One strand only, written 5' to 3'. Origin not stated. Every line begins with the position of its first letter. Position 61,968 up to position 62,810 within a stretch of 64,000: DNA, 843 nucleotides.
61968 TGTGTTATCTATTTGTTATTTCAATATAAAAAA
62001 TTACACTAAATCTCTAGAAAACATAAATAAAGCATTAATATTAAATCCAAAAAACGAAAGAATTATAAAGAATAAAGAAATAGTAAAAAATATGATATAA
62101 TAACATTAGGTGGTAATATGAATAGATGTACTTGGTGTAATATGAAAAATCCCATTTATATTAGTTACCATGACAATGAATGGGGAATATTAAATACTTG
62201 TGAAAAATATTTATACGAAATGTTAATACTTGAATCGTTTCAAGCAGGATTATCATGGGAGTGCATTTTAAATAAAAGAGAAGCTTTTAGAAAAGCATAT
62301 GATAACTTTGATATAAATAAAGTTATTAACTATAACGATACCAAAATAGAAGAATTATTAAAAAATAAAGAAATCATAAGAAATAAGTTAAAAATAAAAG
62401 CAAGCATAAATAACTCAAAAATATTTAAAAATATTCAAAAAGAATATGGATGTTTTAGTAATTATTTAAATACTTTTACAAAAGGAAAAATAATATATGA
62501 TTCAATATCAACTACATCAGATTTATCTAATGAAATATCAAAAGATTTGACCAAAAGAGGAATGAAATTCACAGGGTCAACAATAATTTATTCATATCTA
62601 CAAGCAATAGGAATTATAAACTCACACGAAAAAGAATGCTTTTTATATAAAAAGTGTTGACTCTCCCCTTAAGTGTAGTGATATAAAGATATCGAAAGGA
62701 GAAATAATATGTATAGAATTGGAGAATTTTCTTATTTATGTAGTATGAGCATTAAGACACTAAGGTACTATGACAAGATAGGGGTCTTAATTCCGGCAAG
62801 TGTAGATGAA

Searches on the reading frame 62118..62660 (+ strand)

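Call 42: search_protein_families(library=pfam, proteins=[window:62118-62660:+], max_evalue=0.00001)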
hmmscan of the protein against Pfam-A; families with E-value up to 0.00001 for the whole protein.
window:62118-62660:+ (180 aa): 1 family
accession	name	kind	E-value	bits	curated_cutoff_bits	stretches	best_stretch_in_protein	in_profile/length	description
PF03352.18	Adenine_glyco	-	5.8e-66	222.2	25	1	6-176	1-176/177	Methyladenine glycosylase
